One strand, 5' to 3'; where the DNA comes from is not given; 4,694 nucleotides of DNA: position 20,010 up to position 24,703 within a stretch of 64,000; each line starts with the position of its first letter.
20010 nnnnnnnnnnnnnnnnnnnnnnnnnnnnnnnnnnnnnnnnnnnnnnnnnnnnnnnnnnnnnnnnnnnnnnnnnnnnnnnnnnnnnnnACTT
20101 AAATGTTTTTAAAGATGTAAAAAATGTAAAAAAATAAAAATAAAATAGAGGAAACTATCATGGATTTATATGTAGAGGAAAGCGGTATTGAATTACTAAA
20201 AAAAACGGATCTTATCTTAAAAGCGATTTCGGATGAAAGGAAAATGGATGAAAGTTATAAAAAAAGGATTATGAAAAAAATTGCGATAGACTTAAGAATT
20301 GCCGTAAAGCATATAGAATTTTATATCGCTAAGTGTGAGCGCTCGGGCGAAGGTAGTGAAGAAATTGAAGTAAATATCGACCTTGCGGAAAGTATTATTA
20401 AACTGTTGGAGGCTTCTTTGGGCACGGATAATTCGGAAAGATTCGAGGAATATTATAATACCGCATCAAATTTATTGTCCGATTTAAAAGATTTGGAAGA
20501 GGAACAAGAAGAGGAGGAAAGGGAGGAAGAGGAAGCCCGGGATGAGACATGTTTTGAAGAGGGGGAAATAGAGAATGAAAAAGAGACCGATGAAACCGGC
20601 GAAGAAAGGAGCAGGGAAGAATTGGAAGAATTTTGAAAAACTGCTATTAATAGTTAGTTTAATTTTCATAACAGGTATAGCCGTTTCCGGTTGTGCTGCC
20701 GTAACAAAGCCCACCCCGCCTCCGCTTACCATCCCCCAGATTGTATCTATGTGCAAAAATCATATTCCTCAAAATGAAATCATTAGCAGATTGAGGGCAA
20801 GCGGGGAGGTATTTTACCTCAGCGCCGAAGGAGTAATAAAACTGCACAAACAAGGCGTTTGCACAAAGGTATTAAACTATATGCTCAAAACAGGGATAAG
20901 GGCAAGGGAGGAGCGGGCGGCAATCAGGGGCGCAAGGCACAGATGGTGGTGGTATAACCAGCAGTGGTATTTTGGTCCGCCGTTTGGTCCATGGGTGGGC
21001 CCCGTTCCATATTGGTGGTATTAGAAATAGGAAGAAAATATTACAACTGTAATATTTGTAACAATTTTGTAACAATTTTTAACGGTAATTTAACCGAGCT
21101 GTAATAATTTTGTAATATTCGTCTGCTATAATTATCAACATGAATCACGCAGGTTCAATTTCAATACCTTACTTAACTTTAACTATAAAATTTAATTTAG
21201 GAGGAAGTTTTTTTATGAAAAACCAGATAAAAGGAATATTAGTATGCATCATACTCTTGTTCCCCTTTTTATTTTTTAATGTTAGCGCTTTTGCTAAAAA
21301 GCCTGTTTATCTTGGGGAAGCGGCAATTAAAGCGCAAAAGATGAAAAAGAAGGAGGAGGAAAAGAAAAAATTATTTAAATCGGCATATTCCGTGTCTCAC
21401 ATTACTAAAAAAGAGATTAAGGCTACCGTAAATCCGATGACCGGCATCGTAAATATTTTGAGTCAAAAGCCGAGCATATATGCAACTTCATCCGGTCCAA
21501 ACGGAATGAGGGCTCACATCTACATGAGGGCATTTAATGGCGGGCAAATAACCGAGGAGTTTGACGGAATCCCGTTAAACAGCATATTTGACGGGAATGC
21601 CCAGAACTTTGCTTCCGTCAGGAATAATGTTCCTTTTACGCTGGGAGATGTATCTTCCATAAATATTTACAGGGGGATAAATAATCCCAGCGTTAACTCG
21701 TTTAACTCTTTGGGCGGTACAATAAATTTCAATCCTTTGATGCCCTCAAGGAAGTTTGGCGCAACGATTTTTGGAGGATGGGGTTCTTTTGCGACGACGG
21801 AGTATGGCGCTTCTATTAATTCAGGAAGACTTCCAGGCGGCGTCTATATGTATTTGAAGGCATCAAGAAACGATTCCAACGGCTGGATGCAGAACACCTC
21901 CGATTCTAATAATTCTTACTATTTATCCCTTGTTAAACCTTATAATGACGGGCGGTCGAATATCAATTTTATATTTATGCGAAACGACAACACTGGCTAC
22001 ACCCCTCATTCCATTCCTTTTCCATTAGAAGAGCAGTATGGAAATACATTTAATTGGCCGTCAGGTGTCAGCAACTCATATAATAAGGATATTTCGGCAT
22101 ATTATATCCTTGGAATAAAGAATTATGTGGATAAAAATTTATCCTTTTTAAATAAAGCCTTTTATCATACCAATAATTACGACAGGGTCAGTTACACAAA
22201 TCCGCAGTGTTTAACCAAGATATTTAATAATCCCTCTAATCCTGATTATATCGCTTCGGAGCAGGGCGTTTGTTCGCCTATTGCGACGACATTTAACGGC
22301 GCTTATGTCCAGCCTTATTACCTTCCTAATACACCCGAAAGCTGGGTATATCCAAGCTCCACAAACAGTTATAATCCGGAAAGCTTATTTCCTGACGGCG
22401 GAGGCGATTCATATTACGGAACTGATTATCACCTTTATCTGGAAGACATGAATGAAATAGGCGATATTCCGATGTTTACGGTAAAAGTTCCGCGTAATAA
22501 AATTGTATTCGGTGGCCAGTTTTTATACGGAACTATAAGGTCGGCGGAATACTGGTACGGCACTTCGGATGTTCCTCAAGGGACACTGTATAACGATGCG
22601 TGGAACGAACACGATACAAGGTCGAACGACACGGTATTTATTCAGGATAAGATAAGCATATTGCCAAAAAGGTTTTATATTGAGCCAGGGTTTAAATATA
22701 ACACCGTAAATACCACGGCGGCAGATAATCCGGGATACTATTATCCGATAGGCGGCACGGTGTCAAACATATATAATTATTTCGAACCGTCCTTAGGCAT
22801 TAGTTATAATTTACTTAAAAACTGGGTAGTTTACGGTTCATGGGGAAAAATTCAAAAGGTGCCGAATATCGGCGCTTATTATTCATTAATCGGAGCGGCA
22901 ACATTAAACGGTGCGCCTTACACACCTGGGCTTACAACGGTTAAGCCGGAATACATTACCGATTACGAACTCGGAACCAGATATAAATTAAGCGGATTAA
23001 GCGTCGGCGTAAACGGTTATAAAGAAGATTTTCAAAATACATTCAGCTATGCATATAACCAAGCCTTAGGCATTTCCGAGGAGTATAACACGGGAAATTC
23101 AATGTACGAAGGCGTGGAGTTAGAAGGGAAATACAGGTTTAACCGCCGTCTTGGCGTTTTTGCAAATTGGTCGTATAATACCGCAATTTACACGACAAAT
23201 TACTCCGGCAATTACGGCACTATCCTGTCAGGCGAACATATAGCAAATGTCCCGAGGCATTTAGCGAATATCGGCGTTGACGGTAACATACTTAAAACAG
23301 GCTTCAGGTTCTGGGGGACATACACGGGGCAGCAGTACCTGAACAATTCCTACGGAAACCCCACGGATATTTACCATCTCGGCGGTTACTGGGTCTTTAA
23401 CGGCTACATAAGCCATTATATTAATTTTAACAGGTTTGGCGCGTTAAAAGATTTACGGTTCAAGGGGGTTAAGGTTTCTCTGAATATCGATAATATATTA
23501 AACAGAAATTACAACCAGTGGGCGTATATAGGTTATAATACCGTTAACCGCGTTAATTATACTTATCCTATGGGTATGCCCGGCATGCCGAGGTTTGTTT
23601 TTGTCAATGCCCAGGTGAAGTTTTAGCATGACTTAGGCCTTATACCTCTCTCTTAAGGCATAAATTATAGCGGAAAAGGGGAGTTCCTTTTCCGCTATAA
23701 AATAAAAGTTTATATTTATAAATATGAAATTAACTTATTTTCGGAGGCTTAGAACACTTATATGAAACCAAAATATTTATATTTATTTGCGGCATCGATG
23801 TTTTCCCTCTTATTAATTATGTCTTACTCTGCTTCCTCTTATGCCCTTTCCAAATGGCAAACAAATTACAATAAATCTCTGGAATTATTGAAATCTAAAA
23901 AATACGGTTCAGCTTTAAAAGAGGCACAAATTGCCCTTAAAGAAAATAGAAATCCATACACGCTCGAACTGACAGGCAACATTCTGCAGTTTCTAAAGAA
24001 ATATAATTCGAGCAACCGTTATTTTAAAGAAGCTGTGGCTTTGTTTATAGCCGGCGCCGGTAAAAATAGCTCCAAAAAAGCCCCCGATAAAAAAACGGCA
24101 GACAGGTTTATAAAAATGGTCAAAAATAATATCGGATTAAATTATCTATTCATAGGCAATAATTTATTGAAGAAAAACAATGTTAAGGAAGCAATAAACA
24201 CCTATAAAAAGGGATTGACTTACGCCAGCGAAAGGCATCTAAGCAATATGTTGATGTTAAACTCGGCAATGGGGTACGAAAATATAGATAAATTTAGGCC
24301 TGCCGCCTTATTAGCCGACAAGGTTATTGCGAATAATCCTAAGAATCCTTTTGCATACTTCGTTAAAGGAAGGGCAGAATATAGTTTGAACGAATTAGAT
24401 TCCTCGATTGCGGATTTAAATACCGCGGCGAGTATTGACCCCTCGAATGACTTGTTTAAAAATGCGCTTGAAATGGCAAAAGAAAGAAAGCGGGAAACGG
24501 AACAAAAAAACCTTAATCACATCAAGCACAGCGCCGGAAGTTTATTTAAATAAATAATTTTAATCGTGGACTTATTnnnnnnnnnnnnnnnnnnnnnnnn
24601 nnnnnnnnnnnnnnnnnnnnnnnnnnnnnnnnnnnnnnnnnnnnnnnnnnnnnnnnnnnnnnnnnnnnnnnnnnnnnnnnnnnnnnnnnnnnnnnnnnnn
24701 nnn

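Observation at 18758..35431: Five transcription units share arrays of 11-bp-phased TGTAAYA direct repeats (Pho-box-like): a candidate phosphate-starvation regulon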

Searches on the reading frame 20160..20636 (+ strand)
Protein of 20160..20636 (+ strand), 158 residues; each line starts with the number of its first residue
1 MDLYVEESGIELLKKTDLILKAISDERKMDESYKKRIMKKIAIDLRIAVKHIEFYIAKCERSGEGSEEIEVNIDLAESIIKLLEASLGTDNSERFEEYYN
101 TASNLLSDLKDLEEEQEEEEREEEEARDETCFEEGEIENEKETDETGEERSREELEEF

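Call 8: search_protein_families(library=pfam, proteins=[window:20160-20636:+])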
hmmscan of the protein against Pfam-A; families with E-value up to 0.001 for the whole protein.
window:20160-20636:+ (158 aa): 0 families

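Call 25: search_protein_families(library=pfam, max_evalue=0.01, proteins=[window:20160-20636:+])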
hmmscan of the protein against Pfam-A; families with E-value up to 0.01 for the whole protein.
window:20160-20636:+ (158 aa): 0 families

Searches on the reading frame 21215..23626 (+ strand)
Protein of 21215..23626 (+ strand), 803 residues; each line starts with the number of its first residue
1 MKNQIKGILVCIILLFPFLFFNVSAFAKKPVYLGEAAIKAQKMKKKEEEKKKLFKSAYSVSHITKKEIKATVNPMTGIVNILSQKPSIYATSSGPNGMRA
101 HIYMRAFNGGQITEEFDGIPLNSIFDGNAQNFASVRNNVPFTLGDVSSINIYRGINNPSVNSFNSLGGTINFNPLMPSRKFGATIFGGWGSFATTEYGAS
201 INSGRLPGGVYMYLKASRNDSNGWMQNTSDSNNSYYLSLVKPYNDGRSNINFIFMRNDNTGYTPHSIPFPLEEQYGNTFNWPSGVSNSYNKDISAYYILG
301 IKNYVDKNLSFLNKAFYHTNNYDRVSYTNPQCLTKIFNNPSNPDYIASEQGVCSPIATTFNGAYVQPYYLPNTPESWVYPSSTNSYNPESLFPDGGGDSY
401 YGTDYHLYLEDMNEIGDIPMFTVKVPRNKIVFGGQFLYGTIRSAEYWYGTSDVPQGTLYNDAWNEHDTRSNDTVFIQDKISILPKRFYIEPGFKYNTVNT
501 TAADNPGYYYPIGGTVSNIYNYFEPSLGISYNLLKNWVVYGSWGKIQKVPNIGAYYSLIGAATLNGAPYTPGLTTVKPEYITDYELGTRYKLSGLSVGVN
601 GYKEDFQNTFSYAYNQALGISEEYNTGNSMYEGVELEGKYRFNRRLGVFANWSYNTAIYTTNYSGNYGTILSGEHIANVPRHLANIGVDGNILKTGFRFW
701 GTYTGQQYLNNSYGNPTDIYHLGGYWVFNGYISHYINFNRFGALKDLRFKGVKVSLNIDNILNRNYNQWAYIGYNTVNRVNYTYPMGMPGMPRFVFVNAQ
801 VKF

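Call 8: search_protein_families(library=pfam, proteins=[window:21215-23626:+])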
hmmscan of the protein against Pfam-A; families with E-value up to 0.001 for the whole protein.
window:21215-23626:+ (803 aa): 2 families
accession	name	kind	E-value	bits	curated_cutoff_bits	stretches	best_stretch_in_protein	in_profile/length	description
PF00593.30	TonB_dep_Rec_b-barrel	-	3.4e-25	90.2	27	1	224-761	21-436/436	TonB dependent receptor-like, beta-barrel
PF07715.20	Plug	-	4.4e-08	34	23.9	1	54-160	3-99/107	TonB-dependent Receptor Plug Domain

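Call 26: search_protein_families(library=ncbifam, max_evalue=0.001, proteins=[window:21215-23626:+])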
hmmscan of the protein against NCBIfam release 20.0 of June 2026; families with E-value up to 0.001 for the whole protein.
window:21215-23626:+ (803 aa): 3 families
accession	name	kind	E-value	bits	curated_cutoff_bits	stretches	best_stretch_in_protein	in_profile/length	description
NF007465.0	PRK10044.1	equivalog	1.9e-11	42.9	803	1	583-774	532-708/726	ferrichrome porin FhuA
NF010011.0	PRK13484.1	equivalog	1.3e-06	27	1197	1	519-709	412-611/682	IreA family TonB-dependent siderophore receptor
NF038079.1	TonB_sider_MxcH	equivalog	2.3e-06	26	925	1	46-215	122-279/792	TonB-dependent siderophore myxochelin receptor MxcH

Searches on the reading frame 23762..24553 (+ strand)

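Call 8: search_protein_families(library=pfam, proteins=[window:23762-24553:+])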
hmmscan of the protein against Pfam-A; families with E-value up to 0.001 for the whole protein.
window:23762-24553:+ (263 aa): 5 families
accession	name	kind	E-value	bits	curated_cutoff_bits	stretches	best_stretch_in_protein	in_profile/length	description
PF07719.23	TPR_2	-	5.5e-11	42.1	27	0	196-229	1-34/34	Tetratricopeptide repeat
PF13181.12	TPR_8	-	3.1e-08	33.6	25.7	0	198-229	3-34/34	Tetratricopeptide repeat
PF13432.12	TPR_16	-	1.3e-06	29.2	32.7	0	177-229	12-64/65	Tetratricopeptide repeat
PF13414.12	TPR_11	-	1.6e-06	28.2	26.8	0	203-230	1-28/42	TPR repeat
PF00515.34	TPR_1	-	0.00011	22.3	27.8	0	198-229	3-34/34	Tetratricopeptide repeat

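Call 26: search_protein_families(library=ncbifam, max_evalue=0.001, proteins=[window:23762-24553:+])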
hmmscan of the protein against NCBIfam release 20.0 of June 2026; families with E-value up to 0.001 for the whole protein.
window:23762-24553:+ (263 aa): 3 families
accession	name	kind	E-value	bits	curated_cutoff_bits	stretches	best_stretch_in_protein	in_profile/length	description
NF040959.1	MamA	equivalog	1.1e-11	44.6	200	1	128-254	74-196/204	magnetosome protein MamA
TIGR02917.1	PEP_TPR_lipo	equivalog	2.4e-06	25.8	312.2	1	132-229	132-226/899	XrtA/PEP-CTERM system TPR-repeat protein PrsT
NF041522.1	TPR_sll0314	equivalog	1.5e-05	24.4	225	0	139-245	163-257/275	Sll0314/Alr1548 family TPR repeat-containing protein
